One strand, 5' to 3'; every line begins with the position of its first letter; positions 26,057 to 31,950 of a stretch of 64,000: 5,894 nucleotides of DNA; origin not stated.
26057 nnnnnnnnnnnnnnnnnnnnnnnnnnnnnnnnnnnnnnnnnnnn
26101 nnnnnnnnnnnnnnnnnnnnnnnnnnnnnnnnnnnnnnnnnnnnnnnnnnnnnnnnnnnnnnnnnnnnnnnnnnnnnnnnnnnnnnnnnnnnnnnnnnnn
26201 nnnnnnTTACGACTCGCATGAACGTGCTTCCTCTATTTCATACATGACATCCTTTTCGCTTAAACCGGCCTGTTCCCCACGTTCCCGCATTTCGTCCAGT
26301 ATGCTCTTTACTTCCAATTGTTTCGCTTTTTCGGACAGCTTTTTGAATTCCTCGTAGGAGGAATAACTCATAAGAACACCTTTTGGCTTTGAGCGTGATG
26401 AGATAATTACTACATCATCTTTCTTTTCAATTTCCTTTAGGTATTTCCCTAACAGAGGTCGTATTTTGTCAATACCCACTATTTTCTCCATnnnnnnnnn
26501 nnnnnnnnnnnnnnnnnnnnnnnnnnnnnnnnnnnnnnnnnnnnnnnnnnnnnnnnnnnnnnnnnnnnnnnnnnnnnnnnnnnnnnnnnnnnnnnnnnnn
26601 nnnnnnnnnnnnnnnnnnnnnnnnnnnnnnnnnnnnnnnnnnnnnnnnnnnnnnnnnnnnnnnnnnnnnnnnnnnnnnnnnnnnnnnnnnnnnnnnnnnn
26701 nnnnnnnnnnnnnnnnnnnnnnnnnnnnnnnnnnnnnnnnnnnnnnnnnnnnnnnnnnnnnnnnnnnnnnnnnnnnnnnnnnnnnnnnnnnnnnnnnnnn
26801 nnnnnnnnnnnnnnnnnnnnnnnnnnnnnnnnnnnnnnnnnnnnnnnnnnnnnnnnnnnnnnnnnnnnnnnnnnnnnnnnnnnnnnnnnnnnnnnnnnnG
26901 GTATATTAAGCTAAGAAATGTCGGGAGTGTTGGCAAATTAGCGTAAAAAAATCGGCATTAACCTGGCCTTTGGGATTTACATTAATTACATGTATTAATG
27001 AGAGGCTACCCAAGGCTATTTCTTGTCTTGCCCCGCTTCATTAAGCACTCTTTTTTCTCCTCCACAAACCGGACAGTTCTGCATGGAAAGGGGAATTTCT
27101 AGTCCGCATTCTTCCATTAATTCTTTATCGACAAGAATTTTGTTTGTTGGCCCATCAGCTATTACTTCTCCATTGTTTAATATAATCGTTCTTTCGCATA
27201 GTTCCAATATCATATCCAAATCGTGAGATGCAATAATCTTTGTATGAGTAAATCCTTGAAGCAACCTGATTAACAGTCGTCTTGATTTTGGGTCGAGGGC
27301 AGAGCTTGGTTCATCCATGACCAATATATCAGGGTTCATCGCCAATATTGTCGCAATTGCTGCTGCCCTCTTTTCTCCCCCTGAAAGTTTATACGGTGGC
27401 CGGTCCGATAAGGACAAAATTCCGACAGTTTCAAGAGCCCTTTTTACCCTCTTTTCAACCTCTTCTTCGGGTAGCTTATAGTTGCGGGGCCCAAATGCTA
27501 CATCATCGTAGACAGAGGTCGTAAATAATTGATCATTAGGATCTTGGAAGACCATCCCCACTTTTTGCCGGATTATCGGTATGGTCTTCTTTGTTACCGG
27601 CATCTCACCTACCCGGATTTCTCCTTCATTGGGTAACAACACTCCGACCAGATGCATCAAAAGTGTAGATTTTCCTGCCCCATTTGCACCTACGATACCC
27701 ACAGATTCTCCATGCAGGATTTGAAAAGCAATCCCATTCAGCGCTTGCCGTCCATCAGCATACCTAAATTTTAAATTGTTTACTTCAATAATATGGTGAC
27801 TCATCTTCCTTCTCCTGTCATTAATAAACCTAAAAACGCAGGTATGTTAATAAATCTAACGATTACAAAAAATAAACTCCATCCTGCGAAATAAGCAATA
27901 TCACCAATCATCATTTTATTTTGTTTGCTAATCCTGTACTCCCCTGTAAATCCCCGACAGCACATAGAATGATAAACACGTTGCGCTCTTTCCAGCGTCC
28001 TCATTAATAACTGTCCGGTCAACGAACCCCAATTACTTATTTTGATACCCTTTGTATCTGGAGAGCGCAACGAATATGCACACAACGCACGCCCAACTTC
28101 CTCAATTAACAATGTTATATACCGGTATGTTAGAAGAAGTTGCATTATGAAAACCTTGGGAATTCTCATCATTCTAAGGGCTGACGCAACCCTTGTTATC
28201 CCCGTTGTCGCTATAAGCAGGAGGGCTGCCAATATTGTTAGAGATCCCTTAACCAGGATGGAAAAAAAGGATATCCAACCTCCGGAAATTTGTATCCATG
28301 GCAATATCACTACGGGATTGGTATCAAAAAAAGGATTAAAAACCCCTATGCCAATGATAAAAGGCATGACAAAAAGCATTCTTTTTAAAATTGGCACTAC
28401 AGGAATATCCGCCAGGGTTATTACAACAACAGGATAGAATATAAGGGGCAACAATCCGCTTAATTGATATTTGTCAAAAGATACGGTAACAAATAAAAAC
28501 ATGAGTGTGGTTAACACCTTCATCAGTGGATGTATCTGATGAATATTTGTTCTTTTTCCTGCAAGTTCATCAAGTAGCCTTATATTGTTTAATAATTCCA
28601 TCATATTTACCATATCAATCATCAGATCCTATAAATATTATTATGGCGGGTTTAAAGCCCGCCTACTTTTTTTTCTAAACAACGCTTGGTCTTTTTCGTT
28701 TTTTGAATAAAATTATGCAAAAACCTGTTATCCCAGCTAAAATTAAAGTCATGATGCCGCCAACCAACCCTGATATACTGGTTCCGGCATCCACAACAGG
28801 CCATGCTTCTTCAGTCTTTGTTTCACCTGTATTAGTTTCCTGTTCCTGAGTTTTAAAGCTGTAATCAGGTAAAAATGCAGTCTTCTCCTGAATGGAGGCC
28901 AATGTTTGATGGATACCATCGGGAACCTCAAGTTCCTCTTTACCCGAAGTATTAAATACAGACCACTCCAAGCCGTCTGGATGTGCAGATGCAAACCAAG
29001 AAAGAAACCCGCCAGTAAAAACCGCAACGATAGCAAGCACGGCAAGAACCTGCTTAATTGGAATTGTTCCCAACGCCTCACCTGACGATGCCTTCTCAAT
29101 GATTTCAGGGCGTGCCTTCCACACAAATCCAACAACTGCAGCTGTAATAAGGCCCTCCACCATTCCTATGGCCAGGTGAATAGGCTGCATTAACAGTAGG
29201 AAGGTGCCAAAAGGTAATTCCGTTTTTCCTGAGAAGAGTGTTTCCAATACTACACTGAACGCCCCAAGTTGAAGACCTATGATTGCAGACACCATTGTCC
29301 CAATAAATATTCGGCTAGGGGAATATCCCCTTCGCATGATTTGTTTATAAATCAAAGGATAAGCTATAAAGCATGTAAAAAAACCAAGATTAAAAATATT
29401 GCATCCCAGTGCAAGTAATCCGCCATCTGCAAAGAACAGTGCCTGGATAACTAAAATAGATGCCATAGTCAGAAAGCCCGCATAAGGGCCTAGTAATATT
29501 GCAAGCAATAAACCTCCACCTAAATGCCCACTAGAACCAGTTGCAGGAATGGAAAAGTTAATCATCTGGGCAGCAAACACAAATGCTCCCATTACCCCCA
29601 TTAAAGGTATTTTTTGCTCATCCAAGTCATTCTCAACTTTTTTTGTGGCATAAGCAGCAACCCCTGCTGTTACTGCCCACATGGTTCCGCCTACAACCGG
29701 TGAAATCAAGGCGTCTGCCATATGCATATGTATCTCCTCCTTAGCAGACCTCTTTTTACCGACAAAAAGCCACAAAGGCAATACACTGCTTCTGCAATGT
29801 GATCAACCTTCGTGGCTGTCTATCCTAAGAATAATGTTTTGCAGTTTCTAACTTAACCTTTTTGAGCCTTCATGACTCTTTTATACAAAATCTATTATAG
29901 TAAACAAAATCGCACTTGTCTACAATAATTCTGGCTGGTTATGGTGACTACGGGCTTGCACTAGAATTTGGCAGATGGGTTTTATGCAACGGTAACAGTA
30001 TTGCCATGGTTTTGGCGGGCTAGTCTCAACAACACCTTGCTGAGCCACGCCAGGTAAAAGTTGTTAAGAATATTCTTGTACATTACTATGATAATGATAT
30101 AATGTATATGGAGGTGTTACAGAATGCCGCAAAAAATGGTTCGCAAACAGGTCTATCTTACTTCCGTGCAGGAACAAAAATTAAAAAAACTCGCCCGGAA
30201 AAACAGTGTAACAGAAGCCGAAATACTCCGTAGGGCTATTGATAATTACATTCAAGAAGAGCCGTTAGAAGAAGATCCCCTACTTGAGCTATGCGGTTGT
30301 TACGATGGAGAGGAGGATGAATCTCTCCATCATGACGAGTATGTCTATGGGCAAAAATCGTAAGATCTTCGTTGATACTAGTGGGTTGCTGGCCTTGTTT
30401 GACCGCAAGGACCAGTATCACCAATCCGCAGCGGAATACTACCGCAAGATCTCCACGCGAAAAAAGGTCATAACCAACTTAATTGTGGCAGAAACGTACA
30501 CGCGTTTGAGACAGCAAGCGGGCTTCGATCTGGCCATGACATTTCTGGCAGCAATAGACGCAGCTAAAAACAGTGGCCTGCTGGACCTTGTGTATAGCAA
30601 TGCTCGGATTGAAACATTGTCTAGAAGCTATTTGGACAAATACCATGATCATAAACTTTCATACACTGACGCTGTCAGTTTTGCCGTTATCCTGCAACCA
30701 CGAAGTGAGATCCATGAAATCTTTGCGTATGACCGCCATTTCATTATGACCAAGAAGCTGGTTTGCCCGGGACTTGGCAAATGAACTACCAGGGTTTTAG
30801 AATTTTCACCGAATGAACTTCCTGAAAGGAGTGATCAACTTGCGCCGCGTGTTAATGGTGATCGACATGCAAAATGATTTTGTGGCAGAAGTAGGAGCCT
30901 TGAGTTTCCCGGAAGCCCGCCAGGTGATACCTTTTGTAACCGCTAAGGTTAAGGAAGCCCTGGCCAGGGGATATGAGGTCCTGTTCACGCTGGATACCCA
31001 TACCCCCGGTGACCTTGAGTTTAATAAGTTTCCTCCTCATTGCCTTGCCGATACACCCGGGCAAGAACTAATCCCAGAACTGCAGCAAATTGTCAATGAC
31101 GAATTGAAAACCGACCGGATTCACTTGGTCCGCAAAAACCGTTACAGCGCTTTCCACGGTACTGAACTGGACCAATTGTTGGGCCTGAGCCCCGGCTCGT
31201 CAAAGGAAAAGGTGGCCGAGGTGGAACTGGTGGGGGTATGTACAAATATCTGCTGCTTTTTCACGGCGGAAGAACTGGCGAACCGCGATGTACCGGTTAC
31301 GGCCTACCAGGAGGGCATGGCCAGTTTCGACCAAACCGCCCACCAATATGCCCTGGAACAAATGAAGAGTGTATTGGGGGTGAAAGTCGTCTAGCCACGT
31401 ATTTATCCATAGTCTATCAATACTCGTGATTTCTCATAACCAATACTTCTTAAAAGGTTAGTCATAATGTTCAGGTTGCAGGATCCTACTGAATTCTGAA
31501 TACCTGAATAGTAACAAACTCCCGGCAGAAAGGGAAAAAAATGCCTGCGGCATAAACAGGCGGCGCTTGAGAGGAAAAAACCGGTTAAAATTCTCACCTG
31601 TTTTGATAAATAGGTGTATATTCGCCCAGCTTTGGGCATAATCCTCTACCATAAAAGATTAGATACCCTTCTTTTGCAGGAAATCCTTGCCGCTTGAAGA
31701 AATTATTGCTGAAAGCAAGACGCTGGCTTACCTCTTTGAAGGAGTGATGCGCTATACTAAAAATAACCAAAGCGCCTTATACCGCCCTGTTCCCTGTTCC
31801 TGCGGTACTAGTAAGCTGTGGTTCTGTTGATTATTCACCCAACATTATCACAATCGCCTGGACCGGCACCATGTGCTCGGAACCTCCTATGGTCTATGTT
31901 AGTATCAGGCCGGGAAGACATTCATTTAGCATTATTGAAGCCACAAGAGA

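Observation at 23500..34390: ~11-kb TA-dense accessory island inserted between comEC and comEA (comEB missing)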

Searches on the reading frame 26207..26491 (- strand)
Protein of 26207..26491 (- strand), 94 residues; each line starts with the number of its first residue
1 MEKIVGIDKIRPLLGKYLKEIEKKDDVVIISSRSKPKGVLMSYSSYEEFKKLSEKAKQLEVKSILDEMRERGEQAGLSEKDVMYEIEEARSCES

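Call 7: search_protein_families(library=pfam, proteins=[window:26207-26491:-], max_evalue=0.01)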
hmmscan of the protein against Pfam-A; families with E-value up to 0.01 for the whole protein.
window:26207-26491:- (94 aa): 1 family
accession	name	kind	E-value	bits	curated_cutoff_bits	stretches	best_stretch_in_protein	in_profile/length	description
PF02604.26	PhdYeFM_antitox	-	6.9e-10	39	29.8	1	2-63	1-61/74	Antitoxin Phd_YefM, type II toxin-antitoxin system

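Call 29: search_protein_families(library=padloc, proteins=[window:26207-26491:-], max_evalue=0.01)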
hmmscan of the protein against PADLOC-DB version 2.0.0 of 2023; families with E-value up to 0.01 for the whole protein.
window:26207-26491:- (94 aa): 0 families

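Call 32: find_encoding_contigs(protein=window:26207-26491:-, flank=10000, max_places=10)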
Protein window:26207-26491:- (94 aa): 6 contigs read that carry it; 5 places shown.
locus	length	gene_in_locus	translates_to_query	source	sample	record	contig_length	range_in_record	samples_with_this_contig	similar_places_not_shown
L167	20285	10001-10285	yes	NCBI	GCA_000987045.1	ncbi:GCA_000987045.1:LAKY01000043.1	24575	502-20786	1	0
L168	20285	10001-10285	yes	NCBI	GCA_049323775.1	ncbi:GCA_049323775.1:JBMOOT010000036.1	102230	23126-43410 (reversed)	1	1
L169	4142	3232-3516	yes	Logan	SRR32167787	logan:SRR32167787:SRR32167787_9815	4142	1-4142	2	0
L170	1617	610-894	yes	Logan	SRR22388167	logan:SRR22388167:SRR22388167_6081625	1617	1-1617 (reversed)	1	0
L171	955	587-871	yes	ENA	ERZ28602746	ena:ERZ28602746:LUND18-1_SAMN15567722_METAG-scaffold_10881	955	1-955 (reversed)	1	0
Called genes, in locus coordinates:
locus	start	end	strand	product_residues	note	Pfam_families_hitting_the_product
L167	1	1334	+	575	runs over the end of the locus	PF14312:FG-GAP_2 (faint), PF01839:FG-GAP (weak), PF13517:FG-GAP_3 (faint), PF01839:FG-GAP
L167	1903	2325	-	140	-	PF19912:DUF6385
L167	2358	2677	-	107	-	-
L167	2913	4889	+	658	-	PF00535:Glycos_transf_2, PF13428:TPR_14 (faint), PF23914:TPR_CcmH_CycH (faint), PF13432:TPR_16 (faint), PF14559:TPR_19 (faint), PF13424:TPR_12 (faint), PF00515:TPR_1 (weak), PF07719:TPR_2 (weak), +3 more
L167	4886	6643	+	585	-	PF00535:Glycos_transf_2, PF13176:TPR_7 (faint), PF13414:TPR_11 (faint), PF13428:TPR_14 (faint), PF13432:TPR_16 (faint), PF00515:TPR_1, PF07719:TPR_2 (weak), PF13181:TPR_8, +3 more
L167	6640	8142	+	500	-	PF00535:Glycos_transf_2, PF13371:TPR_9 (faint), PF00515:TPR_1 (faint), PF07719:TPR_2 (faint)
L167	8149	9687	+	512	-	PF13704:Glyco_tranf_2_4 (faint), PF00535:Glycos_transf_2 (weak)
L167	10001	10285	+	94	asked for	PF02604:PhdYeFM_antitox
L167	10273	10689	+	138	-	PF13470:PIN_3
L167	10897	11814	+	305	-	PF13567:DUF4131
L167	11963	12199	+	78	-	-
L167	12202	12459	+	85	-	-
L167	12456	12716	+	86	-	PF05016:ParE_toxin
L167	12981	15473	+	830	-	PF13567:DUF4131, PF03772:Competence, PF00753:Lactamase_B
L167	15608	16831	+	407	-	PF08668:HDOD (faint), PF13487:HD_5 (weak), PF01966:HD, PF13487:HD_5, PF01966:HD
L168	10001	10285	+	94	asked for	PF02604:PhdYeFM_antitox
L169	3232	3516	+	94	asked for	PF02604:PhdYeFM_antitox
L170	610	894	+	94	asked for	PF02604:PhdYeFM_antitox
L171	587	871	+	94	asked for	PF02604:PhdYeFM_antitox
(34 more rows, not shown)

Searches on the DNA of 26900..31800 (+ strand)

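Call 39: search_dna_similar(query=window:26900-31800:+, collection=plasmids, mode=distant, max_rows=10)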
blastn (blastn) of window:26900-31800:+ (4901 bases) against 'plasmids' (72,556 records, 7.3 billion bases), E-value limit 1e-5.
Records with a match: 10; places in all: 10; records where one place covers at least 80% of the query: 0.
Best place of each record, by identity: 60-80% 10.
By first word of the organism name: Clostridium 9; Acetoanaerobium 1.
By predicted mobility (MOB-suite, as given by PLSDB): non-mobilizable 10.
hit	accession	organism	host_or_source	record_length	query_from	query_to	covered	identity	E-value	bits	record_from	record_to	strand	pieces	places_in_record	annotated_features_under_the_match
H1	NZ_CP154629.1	Acetoanaerobium noterae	cell culture,Sludge of a digestion ...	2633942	189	2829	28%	68.7%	2e-61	509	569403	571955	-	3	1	none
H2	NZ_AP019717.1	Clostridium butyricum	-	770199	2465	2843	8%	68.5%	4e-26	130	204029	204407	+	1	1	energy-coupling factor ABC transporter permease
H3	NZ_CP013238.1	Clostridium butyricum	Microbial isolate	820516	2465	2843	8%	68.2%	5e-25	125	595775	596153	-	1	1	energy-coupling factor ABC transporter permease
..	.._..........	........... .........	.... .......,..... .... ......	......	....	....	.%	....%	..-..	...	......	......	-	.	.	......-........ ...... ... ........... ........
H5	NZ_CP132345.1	Clostridium butyricum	Homo sapiens,Faeces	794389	2465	2843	8%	68.2%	5e-25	125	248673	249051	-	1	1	energy-coupling factor ABC transporter permease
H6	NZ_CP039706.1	Clostridium butyricum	Homo sapiens,isolation from The first ...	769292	2465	2843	8%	68.0%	2e-23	121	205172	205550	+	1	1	energy-coupling factor ABC transporter permease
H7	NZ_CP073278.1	Clostridium butyricum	Homo sapiens,cell culture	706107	2465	2843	8%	68.0%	2e-23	121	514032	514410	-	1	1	energy-coupling factor ABC transporter permease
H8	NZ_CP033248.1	Clostridium butyricum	environment swab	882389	2465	2843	8%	68.0%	2e-23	121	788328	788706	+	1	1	energy-coupling factor ABC transporter permease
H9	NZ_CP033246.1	Clostridium butyricum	Homo sapiens,stool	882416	2465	2843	8%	68.0%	2e-23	121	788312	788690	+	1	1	energy-coupling factor ABC transporter permease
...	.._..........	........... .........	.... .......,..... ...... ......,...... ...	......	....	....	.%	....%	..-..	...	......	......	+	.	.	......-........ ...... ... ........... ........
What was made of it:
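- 27016..29727 (-): ECF-type Co/Ni uptake operon: cbiM-PDGLE fusion, cbiQ, cbiO. Low GC. Nearest plasmid-database DNA is low-GC Clostridia at 68% (call 39).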

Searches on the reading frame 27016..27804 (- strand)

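Call 7: search_protein_families(library=pfam, proteins=[window:27016-27804:-], max_evalue=0.01)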
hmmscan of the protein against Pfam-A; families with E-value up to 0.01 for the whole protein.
window:27016-27804:- (262 aa): 6 families
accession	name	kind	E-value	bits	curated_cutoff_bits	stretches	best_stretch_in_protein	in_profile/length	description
PF00005.33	ABC_tran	-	6e-33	114.8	25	1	22-167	1-136/137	ABC transporter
PF13304.12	AAA_21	-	5.6e-14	53.3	27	1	134-192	232-296/304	AAA domain, putative AbiEii toxin, Type IV TA system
PF02463.25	SMC_N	-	1.5e-09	38.1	40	1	34-199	26-202/220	RecF/RecN/SMC N terminal domain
PF13555.12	AAA_29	-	0.00036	20.6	27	1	32-60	23-50/61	P-loop containing region of AAA domain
PF13175.12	AAA_15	-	0.0074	16.4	32.1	0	37-86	28-83/374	AAA ATPase domain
PF13476.12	AAA_23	-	0.0097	17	27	0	35-53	22-40/201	AAA domain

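Call 27: search_protein_families(library=ncbifam, proteins=[window:27016-27804:-], max_evalue=0.001)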
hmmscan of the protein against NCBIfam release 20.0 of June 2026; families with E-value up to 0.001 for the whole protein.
window:27016-27804:- (262 aa): 188 families (the best 25 are shown)
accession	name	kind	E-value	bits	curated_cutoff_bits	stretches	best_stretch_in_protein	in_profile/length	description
TIGR04521.1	ECF_ATPase_2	equivalog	1.8e-71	240.5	330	1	6-242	1-251/279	energy-coupling factor transporter ATPase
TIGR04520.1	ECF_ATPase_1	equivalog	9.8e-71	238.3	315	1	6-242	1-242/269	energy-coupling factor transporter ATPase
NF010157.0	PRK13636.1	equivalog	2.4e-69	233.7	463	1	1-238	1-244/285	cobalt transporter ATP-binding subunit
NF010171.0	PRK13652.1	equivalog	1.1e-66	224.8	476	1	4-239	2-241/277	cobalt transporter ATP-binding subunit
NF010156.0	PRK13635.1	equivalog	9e-64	215.3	392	1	2-242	2-246/279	energy-coupling factor ABC transporter ATP-binding protein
NF010158.0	PRK13637.1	equivalog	9.1e-61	205.5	390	1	6-238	3-247/287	energy-coupling factor transporter ATPase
TIGR01166.1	cbiO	subfamily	1.1e-58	197.9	211.8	1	15-199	1-190/190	cobalt ABC transporter, ATP-binding protein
NF010155.0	PRK13634.1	equivalog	2.8e-55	187.7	413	1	9-242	6-252/290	energy-coupling factor ABC transporter ATP-binding protein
NF010167.0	PRK13648.1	subfamily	1.1e-53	182.4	241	1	3-251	5-257/269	energy-coupling factor transporter ATPase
NF010170.0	PRK13651.1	equivalog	1.3e-53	182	432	2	73-236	98-265/308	cobalt transporter ATP-binding subunit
NF010166.0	PRK13646.1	equivalog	7.1e-47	160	458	1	9-238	6-248/286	energy-coupling factor transporter ATPase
NF010153.0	PRK13631.1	equivalog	9e-47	159.6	463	1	4-239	20-279/320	cobalt transporter ATP-binding subunit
NF010159.0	PRK13638.1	equivalog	1.8e-46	158.7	489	1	8-239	4-239/271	energy-coupling factor ABC transporter ATP-binding protein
TIGR02673.1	FtsE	equivalog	2.4e-42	145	264.85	1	5-212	1-213/214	cell division ATP-binding protein FtsE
TIGR03375.1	type_I_sec_LssB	subfamily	3.4e-42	144.6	693.1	1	3-225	463-690/696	type I secretion system permease/ATPase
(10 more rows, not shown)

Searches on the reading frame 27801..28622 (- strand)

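Call 7: search_protein_families(library=pfam, proteins=[window:27801-28622:-], max_evalue=0.01)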
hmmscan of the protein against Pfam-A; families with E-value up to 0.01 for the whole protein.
window:27801-28622:- (273 aa): 1 family
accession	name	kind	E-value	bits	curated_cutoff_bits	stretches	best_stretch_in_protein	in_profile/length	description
PF02361.21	CbiQ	-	2e-24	86.9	25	1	25-227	3-210/216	Cobalt transport protein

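Call 27: search_protein_families(library=ncbifam, proteins=[window:27801-28622:-], max_evalue=0.001)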
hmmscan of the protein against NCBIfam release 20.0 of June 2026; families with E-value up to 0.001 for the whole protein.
window:27801-28622:- (273 aa): 2 families
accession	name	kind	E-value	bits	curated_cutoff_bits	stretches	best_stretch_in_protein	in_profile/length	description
TIGR02454.1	ECF_T_CbiQ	equivalog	8e-37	127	111.8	1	30-223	1-200/200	cobalt ECF transporter T component CbiQ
NF012029.0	PRK15485.1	equivalog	2.5e-08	34.2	303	1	29-230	15-224/225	energy-coupling factor ABC transporter transmembrane protein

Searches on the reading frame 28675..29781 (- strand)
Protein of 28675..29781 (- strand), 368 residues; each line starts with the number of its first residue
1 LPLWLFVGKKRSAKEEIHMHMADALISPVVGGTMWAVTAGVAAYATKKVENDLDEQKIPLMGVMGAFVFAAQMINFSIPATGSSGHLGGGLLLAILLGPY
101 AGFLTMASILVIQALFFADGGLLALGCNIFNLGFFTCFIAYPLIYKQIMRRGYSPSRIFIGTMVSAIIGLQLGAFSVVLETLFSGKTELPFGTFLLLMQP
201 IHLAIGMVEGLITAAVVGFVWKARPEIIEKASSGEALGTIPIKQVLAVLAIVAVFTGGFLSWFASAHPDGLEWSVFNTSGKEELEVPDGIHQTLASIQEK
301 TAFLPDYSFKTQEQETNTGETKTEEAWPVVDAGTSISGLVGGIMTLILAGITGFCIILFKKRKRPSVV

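Call 8: search_protein_families(library=pfam, proteins=[window:28675-29781:-], max_evalue=0.01)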
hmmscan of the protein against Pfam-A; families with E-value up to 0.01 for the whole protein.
window:28675-29781:- (368 aa): 2 families
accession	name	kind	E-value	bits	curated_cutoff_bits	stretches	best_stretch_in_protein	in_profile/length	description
PF01891.21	CbiM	-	1.6e-60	204.9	23.1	1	20-227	1-205/205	Cobalt uptake substrate-specific transmembrane region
PF13190.11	PDGLE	-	1.8e-32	111.6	27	1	243-356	1-100/102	PDGLE domain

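Call 27: search_protein_families(library=ncbifam, proteins=[window:28675-29781:-], max_evalue=0.001)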
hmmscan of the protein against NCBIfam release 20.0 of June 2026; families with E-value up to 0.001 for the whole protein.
window:28675-29781:- (368 aa): 12 families
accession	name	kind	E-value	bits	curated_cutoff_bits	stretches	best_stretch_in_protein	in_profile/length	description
NF005598.0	PRK07331.1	equivalog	3.4e-42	145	401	1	19-313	1-292/323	cobalt transporter CbiM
NF004902.0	PRK06265.1-1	equivalog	1.6e-38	132.6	219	1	19-232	1-207/213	cobalt transporter CbiM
NF008873.0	PRK11909.1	equivalog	5.7e-36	124.4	225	1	19-232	1-222/230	cobalt transporter CbiM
NF004905.0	PRK06265.1-5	equivalog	1.3e-20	74.4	173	1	19-232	1-201/205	cobalt transporter CbiM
NF006184.0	PRK08319.1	equivalog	3.1e-20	72.7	180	1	19-232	1-216/224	energy-coupling factor ABC transporter permease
NF004907.0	PRK06265.2-2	subfamily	1.1e-17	64.3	200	1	10-231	12-220/221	cobalt transporter CbiM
TIGR00123.1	cbiM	equivalog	3.9e-16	59.6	184.15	1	19-230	1-214/214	cobalt ECF transporter S component CbiM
NF004903.0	PRK06265.1-3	equivalog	8.7e-15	54.7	193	1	19-232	2-202/211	cobalt transporter CbiM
NF004906.0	PRK06265.2-1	equivalog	1.9e-13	50.8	205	1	19-230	1-211/212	cobalt transporter CbiM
NF004909.0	PRK06265.2-5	equivalog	8.3e-12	45.6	172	1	19-229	1-195/196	cobalt transporter CbiM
NF004908.0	PRK06265.2-3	equivalog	1.5e-11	44.7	205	1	19-230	1-199/211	cobalt transporter CbiM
NF004930.0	PRK06287.1-1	subfamily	0.00021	21.1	142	0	245-310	6-75/110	cobalt transport protein CbiN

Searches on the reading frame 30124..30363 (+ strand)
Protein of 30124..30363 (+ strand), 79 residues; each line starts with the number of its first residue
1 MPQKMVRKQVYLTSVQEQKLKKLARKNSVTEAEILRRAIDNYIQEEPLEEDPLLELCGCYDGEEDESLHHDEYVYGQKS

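Call 8: search_protein_families(library=pfam, proteins=[window:30124-30363:+], max_evalue=0.01)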
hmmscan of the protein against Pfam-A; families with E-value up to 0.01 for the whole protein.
window:30124-30363:+ (79 aa): 2 families
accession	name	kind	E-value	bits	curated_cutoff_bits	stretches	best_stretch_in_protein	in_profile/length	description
PF12651.13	RHH_3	-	0.00086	19.7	21.6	1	10-44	7-41/44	Ribbon-helix-helix domain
PF01402.27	RHH_1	-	0.0066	16.8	20.5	1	19-43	13-37/39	Ribbon-helix-helix protein, copG family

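Call 29: search_protein_families(library=padloc, proteins=[window:30124-30363:+], max_evalue=0.01)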
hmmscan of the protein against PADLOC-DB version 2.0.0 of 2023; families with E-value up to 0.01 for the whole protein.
window:30124-30363:+ (79 aa): 0 families

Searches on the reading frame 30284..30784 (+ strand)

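Call 8: search_protein_families(library=pfam, proteins=[window:30284-30784:+], max_evalue=0.01)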
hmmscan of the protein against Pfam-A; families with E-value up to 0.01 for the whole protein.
window:30284-30784:+ (166 aa): 1 family
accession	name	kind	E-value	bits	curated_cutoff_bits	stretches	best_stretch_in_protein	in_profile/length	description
PF01850.27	PIN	-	1.8e-06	29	23.6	1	28-153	1-114/120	PIN domain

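Call 27: search_protein_families(library=ncbifam, proteins=[window:30284-30784:+], max_evalue=0.001)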
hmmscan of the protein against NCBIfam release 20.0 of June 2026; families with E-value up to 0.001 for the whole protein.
window:30284-30784:+ (166 aa): 0 families

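Call 29: search_protein_families(library=padloc, proteins=[window:30284-30784:+], max_evalue=0.01)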
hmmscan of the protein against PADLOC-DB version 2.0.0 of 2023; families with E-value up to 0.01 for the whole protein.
window:30284-30784:+ (166 aa): 0 families
